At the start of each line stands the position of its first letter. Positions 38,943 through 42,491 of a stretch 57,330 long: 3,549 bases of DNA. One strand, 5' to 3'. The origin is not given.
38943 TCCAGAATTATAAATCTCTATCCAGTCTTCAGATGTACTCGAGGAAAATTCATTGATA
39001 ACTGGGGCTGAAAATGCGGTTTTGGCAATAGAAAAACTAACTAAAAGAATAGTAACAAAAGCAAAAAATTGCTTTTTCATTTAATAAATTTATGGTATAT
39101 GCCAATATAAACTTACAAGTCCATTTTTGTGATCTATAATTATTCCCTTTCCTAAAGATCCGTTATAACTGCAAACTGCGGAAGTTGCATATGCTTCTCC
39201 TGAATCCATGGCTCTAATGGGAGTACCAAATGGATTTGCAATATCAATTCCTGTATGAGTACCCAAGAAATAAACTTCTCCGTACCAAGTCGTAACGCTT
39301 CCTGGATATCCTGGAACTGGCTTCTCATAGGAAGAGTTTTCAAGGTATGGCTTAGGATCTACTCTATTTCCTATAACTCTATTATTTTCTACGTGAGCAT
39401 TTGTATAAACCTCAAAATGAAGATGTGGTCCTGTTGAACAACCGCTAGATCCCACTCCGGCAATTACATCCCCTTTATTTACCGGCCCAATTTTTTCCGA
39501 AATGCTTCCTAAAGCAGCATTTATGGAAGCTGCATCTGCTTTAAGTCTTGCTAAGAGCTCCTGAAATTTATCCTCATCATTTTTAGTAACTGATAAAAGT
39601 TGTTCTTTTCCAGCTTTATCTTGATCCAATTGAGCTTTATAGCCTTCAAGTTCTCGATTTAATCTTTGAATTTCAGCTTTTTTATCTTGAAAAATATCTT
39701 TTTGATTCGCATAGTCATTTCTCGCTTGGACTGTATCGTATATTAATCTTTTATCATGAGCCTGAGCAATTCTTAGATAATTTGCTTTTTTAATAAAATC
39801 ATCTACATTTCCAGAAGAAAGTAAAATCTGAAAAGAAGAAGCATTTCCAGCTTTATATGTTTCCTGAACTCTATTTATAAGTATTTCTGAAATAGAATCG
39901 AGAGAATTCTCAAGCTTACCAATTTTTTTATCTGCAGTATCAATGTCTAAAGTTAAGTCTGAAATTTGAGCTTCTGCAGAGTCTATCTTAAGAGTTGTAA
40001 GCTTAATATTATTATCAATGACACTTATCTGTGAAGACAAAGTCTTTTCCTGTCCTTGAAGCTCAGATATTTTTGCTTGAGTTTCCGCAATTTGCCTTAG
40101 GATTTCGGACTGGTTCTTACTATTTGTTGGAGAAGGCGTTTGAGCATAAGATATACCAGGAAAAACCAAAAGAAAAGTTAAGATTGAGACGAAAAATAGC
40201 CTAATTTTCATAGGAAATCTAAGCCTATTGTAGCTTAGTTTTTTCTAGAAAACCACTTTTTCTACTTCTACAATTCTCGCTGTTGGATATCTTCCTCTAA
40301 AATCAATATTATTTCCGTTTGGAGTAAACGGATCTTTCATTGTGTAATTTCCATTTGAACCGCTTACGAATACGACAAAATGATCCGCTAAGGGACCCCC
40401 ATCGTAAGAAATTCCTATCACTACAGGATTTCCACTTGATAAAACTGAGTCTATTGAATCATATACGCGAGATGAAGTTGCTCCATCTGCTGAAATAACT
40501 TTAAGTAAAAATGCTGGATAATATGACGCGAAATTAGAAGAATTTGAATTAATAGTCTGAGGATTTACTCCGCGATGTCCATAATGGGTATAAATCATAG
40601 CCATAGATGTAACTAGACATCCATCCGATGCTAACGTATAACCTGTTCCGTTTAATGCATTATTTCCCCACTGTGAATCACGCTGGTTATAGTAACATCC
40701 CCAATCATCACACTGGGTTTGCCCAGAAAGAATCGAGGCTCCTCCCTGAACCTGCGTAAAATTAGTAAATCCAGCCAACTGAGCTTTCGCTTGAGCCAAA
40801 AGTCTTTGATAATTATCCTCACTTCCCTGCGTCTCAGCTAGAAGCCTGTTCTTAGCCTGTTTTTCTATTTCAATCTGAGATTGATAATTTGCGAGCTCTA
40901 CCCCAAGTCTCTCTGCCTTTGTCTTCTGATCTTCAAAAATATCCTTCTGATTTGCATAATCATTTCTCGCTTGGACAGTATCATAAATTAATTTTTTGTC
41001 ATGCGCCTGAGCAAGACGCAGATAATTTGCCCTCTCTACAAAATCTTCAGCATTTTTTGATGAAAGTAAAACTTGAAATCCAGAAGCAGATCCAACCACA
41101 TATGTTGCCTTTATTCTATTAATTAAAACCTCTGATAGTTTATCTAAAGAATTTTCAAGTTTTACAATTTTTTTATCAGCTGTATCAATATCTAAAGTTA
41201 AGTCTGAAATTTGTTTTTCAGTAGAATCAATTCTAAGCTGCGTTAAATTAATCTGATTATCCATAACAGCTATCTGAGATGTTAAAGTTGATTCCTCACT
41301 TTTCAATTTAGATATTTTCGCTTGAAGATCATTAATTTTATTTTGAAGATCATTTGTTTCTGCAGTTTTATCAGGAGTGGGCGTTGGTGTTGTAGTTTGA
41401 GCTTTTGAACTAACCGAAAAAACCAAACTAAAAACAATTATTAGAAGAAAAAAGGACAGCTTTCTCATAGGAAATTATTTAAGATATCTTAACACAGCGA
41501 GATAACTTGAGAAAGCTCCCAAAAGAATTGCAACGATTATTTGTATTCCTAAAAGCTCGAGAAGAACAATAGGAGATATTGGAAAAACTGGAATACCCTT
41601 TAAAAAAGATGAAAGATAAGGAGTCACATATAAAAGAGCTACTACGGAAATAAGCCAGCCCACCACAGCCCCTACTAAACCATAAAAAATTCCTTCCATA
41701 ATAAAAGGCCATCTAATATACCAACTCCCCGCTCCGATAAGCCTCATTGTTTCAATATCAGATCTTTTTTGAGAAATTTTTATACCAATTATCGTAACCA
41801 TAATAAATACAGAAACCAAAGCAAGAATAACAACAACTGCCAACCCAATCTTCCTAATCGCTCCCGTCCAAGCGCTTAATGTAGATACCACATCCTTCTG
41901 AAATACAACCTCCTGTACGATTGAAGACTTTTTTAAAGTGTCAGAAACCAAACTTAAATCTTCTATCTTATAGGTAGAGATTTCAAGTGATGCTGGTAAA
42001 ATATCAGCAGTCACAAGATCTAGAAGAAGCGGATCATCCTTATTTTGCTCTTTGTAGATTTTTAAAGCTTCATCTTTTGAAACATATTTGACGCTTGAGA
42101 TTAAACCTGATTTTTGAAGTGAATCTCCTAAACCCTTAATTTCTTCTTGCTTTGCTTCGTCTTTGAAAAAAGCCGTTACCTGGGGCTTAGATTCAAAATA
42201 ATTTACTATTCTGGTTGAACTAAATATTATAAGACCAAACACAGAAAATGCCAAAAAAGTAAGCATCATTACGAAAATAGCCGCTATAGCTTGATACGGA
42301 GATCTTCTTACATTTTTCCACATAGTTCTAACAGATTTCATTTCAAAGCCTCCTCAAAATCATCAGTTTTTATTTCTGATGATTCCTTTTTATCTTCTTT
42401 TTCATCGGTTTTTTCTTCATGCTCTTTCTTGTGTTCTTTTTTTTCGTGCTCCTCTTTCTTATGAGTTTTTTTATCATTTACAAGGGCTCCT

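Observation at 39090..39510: Circularly permuted M23 (LytM) metallopeptidase domain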

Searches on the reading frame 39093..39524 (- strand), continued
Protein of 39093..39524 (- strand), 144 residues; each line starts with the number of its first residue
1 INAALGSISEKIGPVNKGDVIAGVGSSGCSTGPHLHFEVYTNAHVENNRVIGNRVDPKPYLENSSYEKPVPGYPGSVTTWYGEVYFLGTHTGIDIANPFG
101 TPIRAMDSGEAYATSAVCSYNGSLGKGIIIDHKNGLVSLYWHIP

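Call 63: find_homologous_proteins(query=P0196, max_evalue=1e-10)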
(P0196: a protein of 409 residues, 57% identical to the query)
Query P0196 (409 aa): 4682 proteins with E <= 1e-10 among 8000 candidates; the best 120 are listed.
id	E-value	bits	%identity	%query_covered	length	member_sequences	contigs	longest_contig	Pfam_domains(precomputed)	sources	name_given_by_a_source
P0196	1.4e-263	892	100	100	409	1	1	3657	PF01551.30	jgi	jgi:murein DD-endopeptidase MepM/ murein hydrolase activator NlpD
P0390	4.8e-77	278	38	99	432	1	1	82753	PF01551.30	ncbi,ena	-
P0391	1.6e-51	194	33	99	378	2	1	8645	PF11932.14,PF01551.30,PF24568.2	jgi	jgi:murein DD-endopeptidase MepM/ murein hydrolase activator NlpD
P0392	2.7e-50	190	35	93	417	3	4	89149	PF01551.30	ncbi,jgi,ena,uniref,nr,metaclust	ncbi:hypothetical protein A2242_01915 [Candidatus Falkowbacteria bacterium RIFOXYA2_FULL_47_9]|unire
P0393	3.4e-50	189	33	92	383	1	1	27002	PF11932.14,PF14932.12,PF01551.30,PF24568.2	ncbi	-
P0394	2.5e-49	187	34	91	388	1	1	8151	PF11932.14,PF25994.1,PF01551.30,PF24568.2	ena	-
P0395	3.5e-49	186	34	99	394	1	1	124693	PF01551.30,PF24568.2,PF00261.26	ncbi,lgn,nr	ncbi:MAG: peptidoglycan DD-metalloendopeptidase family protein [Firmicutes bacterium]|nr:peptidoglyc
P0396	2.0e-48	184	33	99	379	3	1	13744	PF11932.14,PF01551.30,PF24568.2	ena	-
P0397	2.3e-48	183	34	92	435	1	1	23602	PF01551.30,PF09755.15,PF24568.2,PF24161.2,PF28159.1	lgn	-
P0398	1.1e-47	181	37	87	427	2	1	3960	PF01551.30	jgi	jgi:murein DD-endopeptidase MepM/ murein hydrolase activator NlpD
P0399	3.1e-47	180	29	100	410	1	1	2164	PF01551.30,PF24568.2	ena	-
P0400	1.1e-46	178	33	88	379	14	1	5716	PF11932.14,PF01551.30,PF24568.2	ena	-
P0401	1.6e-46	177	30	92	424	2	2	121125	PF01551.30,PF24568.2,PF14662.12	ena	-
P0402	2.8e-46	177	33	100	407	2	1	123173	PF01551.30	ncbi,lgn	-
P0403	4.6e-46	176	32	94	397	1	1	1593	PF01551.30,PF24568.2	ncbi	-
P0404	5.7e-46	176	31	100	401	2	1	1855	PF01551.30,PF24568.2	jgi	jgi:murein DD-endopeptidase MepM/ murein hydrolase activator NlpD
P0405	7.3e-46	175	30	99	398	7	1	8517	PF01551.30,PF24568.2,PF07889.18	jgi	jgi:murein DD-endopeptidase MepM/ murein hydrolase activator NlpD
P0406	1.4e-45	174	30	99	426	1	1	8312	PF01551.30,PF24568.2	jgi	jgi:murein DD-endopeptidase MepM/ murein hydrolase activator NlpD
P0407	1.6e-45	174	31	100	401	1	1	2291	PF01551.30,PF24568.2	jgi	jgi:murein DD-endopeptidase MepM/ murein hydrolase activator NlpD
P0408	1.6e-45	174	34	93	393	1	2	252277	PF01551.30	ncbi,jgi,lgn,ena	ncbi:MAG: peptidoglycan DD-metalloendopeptidase family protein [Patescibacteria group bacterium]|jgi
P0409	1.9e-45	174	32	92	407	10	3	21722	PF11932.14,PF01551.30,PF24568.2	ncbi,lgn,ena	-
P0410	3.1e-45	173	33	92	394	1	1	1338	PF01551.30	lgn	-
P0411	4.4e-45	173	31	92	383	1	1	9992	PF01551.30,PF24161.2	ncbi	-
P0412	4.6e-45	173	30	99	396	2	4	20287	PF01551.30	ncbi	-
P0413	5.8e-45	172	33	93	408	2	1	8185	PF11932.14,PF01551.30,PF17675.7,PF24568.2,PF24161.2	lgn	-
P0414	1.4e-44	171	31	100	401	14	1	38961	PF01551.30,PF24568.2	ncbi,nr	ncbi:MAG: peptidoglycan DD-metalloendopeptidase family protein [Thermoleophilia bacterium]|nr:peptid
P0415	1.4e-44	171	32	99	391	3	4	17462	PF01551.30,PF24568.2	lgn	-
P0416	2.1e-44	170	32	99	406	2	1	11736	PF11932.14,PF01551.30,PF24568.2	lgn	-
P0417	2.9e-44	170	34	92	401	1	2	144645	PF01551.30,PF24568.2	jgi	-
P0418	3.2e-44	170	31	98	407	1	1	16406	PF01551.30,PF24568.2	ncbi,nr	ncbi:MAG: peptidoglycan DD-metalloendopeptidase family protein [Actinobacteria bacterium]|nr:peptido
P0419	4.2e-44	169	45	32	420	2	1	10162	PF01551.30,PF24568.2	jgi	-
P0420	4.8e-44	169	30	99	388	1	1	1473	PF01551.30,PF24568.2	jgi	-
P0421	5.4e-44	169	32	93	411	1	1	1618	PF01551.30,PF24568.2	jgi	jgi:murein DD-endopeptidase MepM/ murein hydrolase activator NlpD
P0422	6.8e-44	169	32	90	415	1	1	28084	PF01551.30,PF24568.2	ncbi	-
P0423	7.5e-44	169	31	90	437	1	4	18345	PF01551.30,PF24568.2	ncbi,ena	-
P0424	9.4e-44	168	31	98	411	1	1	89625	PF27241.1,PF01551.30,PF10186.15,PF08614.17,PF24568.2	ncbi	-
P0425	1.9e-43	167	32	100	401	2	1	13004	PF01551.30,PF24568.2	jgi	-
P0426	2.0e-43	167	31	93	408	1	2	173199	PF11932.14,PF01551.30,PF24568.2,PF24161.2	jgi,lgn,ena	-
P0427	2.8e-43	167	32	89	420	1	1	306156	PF01551.30,PF28256.1,PF24568.2,PF19220.7,PF24161.2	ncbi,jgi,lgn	-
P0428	3.1e-43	167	33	92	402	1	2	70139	PF01551.30,PF08614.17,PF01576.25,PF19220.7,PF28019.1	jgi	jgi:murein DD-endopeptidase MepM/ murein hydrolase activator NlpD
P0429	3.2e-43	167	35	67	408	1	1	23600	PF01551.30,PF24568.2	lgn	-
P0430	4.1e-43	166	29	99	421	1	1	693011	PF01551.30,PF24568.2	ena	-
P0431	4.2e-43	166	34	92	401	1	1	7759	PF01551.30,PF24568.2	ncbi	-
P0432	5.1e-43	166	31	93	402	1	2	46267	PF11932.14,PF01551.30,PF24568.2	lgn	-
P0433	5.8e-43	166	32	93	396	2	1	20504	PF01551.30,PF23649.2,PF24568.2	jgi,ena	-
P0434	5.9e-43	166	30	100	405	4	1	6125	PF01551.30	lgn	-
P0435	7.0e-43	165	29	100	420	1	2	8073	PF01551.30,PF24568.2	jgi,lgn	jgi:murein DD-endopeptidase MepM/ murein hydrolase activator NlpD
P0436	7.7e-43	165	29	99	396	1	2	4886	PF01551.30,PF19220.7,PF28019.1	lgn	-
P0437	8.5e-43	165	32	93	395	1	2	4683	PF01551.30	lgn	-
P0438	9.7e-43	165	31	92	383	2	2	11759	PF01551.30,PF24568.2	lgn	-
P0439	9.7e-43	165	34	94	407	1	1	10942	PF01551.30,PF24568.2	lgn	-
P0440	1.0e-42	165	34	90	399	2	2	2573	PF01551.30,PF24568.2,PF24161.2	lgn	-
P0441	1.0e-42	165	32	98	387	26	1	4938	PF01551.30,PF24568.2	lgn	-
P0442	1.1e-42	165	34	91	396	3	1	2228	PF01551.30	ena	-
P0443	1.3e-42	165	31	92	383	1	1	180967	PF01551.30,PF24568.2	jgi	jgi:murein DD-endopeptidase MepM/ murein hydrolase activator NlpD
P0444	1.3e-42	164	31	92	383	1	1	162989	PF01551.30,PF24568.2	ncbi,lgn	ncbi:MAG: murein hydrolase activator EnvC family protein [Bacillota bacterium]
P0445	1.4e-42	164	34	94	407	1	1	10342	PF01551.30,PF24568.2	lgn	-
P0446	1.4e-42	164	32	97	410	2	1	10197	PF01551.30,PF04108.18,PF19220.7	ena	-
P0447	1.7e-42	164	32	82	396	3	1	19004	PF01551.30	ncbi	-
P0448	1.8e-42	164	32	84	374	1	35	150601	PF01551.30,PF24568.2,PF10473.15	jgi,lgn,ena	-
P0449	1.8e-42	164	32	84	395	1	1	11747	PF01551.30,PF24568.2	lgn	-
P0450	1.8e-42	164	32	84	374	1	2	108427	PF01551.30,PF24568.2,PF10473.15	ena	-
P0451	2.1e-42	164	32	97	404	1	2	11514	PF01551.30,PF24568.2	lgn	-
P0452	2.1e-42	164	30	88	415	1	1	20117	PF01551.30,PF24568.2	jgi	jgi:murein DD-endopeptidase MepM/ murein hydrolase activator NlpD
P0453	2.2e-42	164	32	90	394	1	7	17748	PF01551.30,PF24568.2,PF10473.15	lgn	-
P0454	2.5e-42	164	32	100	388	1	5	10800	PF01551.30,PF24568.2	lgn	-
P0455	2.5e-42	164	32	90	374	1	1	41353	PF01551.30,PF24568.2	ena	-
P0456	2.5e-42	164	32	90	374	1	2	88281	PF01551.30,PF24568.2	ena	-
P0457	2.5e-42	164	32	84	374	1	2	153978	PF01551.30,PF24568.2,PF10473.15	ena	-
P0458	2.6e-42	164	32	90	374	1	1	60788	PF01551.30,PF24568.2,PF10473.15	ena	-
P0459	2.6e-42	164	32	90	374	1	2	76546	PF01551.30,PF24568.2,PF10473.15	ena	-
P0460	2.7e-42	163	33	93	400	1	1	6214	PF01551.30,PF24568.2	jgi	jgi:murein DD-endopeptidase MepM/ murein hydrolase activator NlpD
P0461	2.9e-42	163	29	98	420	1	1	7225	PF01551.30,PF24568.2,PF04977.21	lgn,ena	-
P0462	3.1e-42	163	32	90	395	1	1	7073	PF01551.30,PF24568.2,PF10473.15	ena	-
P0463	3.1e-42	163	32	99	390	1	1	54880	PF01551.30,PF24568.2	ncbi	-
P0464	3.3e-42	163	30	99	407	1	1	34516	PF01551.30,PF24568.2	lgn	-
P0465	3.5e-42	163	32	100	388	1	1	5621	PF11932.14,PF01551.30,PF24568.2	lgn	-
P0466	3.5e-42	163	32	84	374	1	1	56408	PF01551.30,PF24568.2,PF10473.15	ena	-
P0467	3.7e-42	163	33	82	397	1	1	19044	PF01551.30,PF24568.2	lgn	-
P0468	3.7e-42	163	32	90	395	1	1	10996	PF01551.30,PF24568.2,PF10473.15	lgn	-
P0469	3.8e-42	163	32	90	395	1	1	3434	PF01551.30,PF24568.2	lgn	-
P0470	3.9e-42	163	33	82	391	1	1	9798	PF01551.30,PF24568.2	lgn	-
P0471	4.4e-42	163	33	84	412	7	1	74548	PF01551.30,PF08614.17,PF24568.2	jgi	-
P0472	4.6e-42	163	32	90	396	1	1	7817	PF01551.30,PF24568.2,PF10473.15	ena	-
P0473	4.6e-42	163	32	82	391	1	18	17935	PF01551.30,PF24568.2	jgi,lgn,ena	jgi:murein DD-endopeptidase MepM/ murein hydrolase activator NlpD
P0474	4.7e-42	163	32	90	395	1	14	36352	PF01551.30,PF24568.2,PF10473.15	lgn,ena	-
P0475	4.8e-42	163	32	84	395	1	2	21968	PF01551.30,PF24568.2,PF10473.15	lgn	-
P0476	5.2e-42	163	34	82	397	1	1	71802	PF01551.30,PF24568.2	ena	-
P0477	6.1e-42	162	32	84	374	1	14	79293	PF01551.30,PF24568.2,PF10473.15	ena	-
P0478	6.1e-42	162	32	82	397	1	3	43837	PF01551.30,PF24568.2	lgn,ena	-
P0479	6.2e-42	162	33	92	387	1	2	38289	PF01551.30,PF24568.2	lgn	-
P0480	6.3e-42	162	32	90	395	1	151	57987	PF01551.30,PF24568.2,PF10473.15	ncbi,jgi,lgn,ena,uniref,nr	ncbi:murein hydrolase activator EnvC [uncultured Dialister sp.]|jgi:murein DD-endopeptidase MepM/ mu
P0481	6.3e-42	162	32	90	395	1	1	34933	PF01551.30,PF24568.2,PF10473.15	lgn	-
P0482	6.4e-42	162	32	90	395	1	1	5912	PF01551.30,PF24568.2,PF10473.15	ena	-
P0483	7.0e-42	162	31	100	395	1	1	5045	PF01551.30,PF08614.17,PF24568.2,PF00261.26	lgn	-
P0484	7.3e-42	162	32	82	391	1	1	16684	PF01551.30,PF24568.2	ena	-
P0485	7.6e-42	162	32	99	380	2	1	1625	PF01551.30,PF24568.2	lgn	-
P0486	7.8e-42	162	30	99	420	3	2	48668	PF11932.14,PF01551.30,PF24568.2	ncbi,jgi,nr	ncbi:MAG: peptidase [Lachnospiraceae bacterium]|jgi:murein DD-endopeptidase MepM/ murein hydrolase a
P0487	8.0e-42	162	32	92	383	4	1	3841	PF01551.30,PF24568.2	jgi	jgi:murein DD-endopeptidase MepM/ murein hydrolase activator NlpD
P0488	8.4e-42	162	30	99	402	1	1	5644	PF11932.14,PF01551.30,PF24568.2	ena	-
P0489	8.7e-42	162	31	92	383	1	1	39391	PF01551.30,PF24568.2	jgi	jgi:murein DD-endopeptidase MepM/ murein hydrolase activator NlpD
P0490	8.7e-42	162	32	90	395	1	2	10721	PF01551.30,PF24568.2,PF10473.15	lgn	-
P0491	9.4e-42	162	33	82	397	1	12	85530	PF01551.30,PF24568.2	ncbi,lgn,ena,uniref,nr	ncbi:murein hydrolase activator EnvC [uncultured Dialister sp.]|uniref:murein hydrolase activator En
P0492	9.7e-42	162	33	84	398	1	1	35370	PF01551.30,PF24568.2,PF28019.1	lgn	-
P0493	1.1e-41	161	33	92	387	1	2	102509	PF01551.30,PF24568.2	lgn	-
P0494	1.2e-41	161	32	82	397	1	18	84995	PF01551.30,PF24568.2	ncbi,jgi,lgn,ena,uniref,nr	ncbi:murein hydrolase activator EnvC [uncultured Dialister sp.]|jgi:murein DD-endopeptidase MepM/ mu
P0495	1.2e-41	161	32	100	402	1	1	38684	PF01551.30,PF24568.2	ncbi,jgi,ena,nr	ncbi:MAG: peptidoglycan DD-metalloendopeptidase family protein [Candidatus Eremiobacteraeota bacteri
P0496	1.2e-41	161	32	82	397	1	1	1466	PF01551.30,PF24568.2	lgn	-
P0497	1.2e-41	161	32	82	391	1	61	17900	PF01551.30,PF24568.2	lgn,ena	-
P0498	1.2e-41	161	32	82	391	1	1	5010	PF01551.30,PF24568.2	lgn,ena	-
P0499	1.2e-41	161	34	94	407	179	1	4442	PF01551.30,PF24568.2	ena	-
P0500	1.3e-41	161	33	92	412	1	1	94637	PF01551.30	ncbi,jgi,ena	ncbi:MAG: peptidoglycan DD-metalloendopeptidase family protein [Candidatus Magasanikbacteria bacteri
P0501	1.4e-41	161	32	82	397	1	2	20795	PF01551.30,PF24568.2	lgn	-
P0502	1.4e-41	161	32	82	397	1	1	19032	PF01551.30,PF24568.2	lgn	-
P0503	1.4e-41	161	31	92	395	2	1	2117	PF01551.30,PF24568.2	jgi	jgi:murein DD-endopeptidase MepM/ murein hydrolase activator NlpD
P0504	1.5e-41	161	32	82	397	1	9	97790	PF01551.30,PF24568.2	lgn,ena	-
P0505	1.5e-41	161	32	82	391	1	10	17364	PF01551.30,PF24568.2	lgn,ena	-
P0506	1.6e-41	161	30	91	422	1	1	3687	PF01551.30,PF24568.2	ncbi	-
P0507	1.7e-41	161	32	82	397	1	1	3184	PF01551.30,PF24568.2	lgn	-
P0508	1.7e-41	161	32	82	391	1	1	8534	PF01551.30,PF24568.2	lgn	-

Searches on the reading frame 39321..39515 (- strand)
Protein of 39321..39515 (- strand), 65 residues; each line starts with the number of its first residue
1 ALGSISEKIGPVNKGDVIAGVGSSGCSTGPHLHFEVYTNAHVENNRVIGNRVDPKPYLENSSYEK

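Call 38: search_protein_families(library=pfam, proteins=[window:39321-39515:-], max_evalue=0.01)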
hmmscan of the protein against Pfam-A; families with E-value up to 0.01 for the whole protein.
seq(65 aa): 1 family
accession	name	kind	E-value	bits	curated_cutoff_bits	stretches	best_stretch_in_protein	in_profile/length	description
PF01551.29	Peptidase_M23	-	9.3e-09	35.8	28.7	1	11-41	62-92/96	Peptidase family M23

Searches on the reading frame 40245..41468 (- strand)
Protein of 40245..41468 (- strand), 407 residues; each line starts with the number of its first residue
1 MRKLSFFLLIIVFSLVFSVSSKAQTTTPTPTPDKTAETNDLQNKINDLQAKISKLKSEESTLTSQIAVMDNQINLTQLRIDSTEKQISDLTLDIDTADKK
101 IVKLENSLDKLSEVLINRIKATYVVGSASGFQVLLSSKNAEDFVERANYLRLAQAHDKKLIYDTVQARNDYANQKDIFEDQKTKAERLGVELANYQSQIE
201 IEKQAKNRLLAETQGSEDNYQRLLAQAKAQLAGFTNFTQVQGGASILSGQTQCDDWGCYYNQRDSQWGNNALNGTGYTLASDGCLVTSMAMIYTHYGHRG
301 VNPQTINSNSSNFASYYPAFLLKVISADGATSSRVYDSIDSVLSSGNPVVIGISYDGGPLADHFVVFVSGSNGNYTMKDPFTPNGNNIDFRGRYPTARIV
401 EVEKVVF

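Call 3: search_protein_families(library=pfam, proteins=[window:40245-41468:-], max_evalue=1)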
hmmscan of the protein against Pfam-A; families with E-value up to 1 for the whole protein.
window:40245-41468:- (407 aa): 25 families
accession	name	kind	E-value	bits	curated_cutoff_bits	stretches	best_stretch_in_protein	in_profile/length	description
PF13529.12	Peptidase_C39_2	-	1.5e-06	29.3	24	1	259-380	5-142/143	Peptidase_C39 like family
PF24568.1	CC_PcsB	-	1.6e-05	25.1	27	1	101-164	1-65/75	Peptidoglycan hydrolase PcsB, coiled-coil domain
PF11932.13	DUF3450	-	0.00015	21.6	32.6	1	14-119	7-113/241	Protein of unknown function (DUF3450)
PF05667.16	CCDC22_CC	-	0.0016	18.1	39.2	1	33-117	209-296/477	CCDC22 protein coiled-coil region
PF08614.16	ATG16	-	0.0036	18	33.7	1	21-113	59-151/200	Autophagy protein 16 (ATG16)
PF19220.6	Rod_CreS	-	0.0085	15.6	100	1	35-113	47-125/359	Crescentin, rod domain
PF09755.14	DUF2046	-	0.011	15.3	24.7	1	45-119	109-184/305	Uncharacterized conserved protein H4 (DUF2046)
PF10473.14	CENP-F_leu_zip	-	0.012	16.1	34.5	1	34-115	50-131/140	Leucine-rich repeats of kinetochore protein Cenp-F/LEK1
PF04977.20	DivIC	-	0.018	15.3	28.9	2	39-66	20-47/80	Septum formation initiator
PF01166.23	TSC22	-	0.024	15.3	30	1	38-66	16-44/57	TSC-22/dip/bun family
PF18595.6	Nuf2_DHR10-like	-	0.034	14.6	28.4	1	36-89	50-103/117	Nuf2, DHR10-like domain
PF05010.19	TACC_C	-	0.042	14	29.9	1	152-231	65-144/201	Transforming acidic coiled-coil-containing protein (TACC), C-terminal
PF06785.16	UPF0242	-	0.055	14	33.5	1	33-111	94-169/194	Uncharacterised protein family (UPF0242) N-terminus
PF10779.14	XhlA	-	0.057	14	34.7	1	71-113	4-46/67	Haemolysin XhlA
PF07407.17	Seadorna_VP6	-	0.12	11.9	27.2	1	36-125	2-95/399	Seadornavirus VP6 protein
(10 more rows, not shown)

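Call 53: search_protein_families(library=ncbifam, proteins=[window:40248-41468:-], max_evalue=0.01)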
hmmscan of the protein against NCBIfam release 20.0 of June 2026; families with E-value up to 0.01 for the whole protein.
window:40248-41468:- (407 aa): 12 families
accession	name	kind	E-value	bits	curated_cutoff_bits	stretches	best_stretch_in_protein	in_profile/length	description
NF008644.1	PRK11637.1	equivalog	4.2e-09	35.9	270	1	36-229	4-197/385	murein hydrolase activator EnvC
NF046048.1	NlpC_P60_DIP1281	equivalog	1.3e-08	34.1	517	1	17-233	6-224/587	DIP1281 family NlpC/P60 protein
TIGR02209.1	ftsL_broad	equivalog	1.1e-07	31.7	42.45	1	1-69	1-64/85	cell division protein FtsL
NF038218.1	IcmG_DotF_IVB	equivalog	1.5e-05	24.8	200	1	22-105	103-186/266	type IVB secretion system protein IcmG/DotF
NF045487.1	ASRP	equivalog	2e-05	23.4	300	1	34-113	329-404/593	archaea-specific SMC-related protein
NF033741.1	NlpC_p60_RipA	exception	5.7e-05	22.3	625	1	27-257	12-242/457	NlpC/P60 family peptidoglycan endopeptidase RipA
TIGR02168.1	SMC_prok_B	equivalog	7.1e-05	20.7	567.35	1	36-233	232-429/1181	chromosome segregation protein SMC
NF041042.1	FslE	exception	0.00013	20.6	800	1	4-107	8-113/505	rhizoferrin import outer membrane protein FslE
NF041035.1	Rad50_Halo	equivalog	0.00044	18.7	1000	1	33-230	248-434/883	DNA double-strand break repair ATPase Rad50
NF006542.0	PRK09039.1-1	equivalog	0.0027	16.7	388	1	35-114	73-152/627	peptidoglycan -binding protein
NF002572.0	PRK02224.1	equivalog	0.0027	16.1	1087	1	34-223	249-431/888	DNA double-strand break repair ATPase Rad50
TIGR04523.1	Mplasa_alph_rch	subfamily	0.003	15.6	270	1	37-111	219-293/745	helix-rich protein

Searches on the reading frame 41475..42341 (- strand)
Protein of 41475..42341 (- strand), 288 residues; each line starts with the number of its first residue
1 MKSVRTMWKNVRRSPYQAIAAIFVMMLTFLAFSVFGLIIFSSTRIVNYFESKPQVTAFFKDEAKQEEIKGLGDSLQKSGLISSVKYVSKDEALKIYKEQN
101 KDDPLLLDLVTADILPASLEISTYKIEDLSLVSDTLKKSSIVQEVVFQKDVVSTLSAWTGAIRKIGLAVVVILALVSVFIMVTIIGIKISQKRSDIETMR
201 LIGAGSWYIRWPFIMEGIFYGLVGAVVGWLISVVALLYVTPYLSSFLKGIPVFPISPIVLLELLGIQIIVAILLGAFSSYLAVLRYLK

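Call 7: search_protein_families(library=pfam, proteins=[window:41475-42341:-], max_evalue=0.001)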
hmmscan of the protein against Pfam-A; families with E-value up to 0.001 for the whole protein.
window:41475-42341:- (288 aa): 2 families
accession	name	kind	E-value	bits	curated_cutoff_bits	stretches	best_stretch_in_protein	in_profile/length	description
PF18075.7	FtsX_ECD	-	3.6e-17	63.2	23.5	1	54-145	2-96/96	FtsX extracellular domain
PF02687.27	FtsX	-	2e-14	54.1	25.5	1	168-282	2-115/120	FtsX-like permease C-terminal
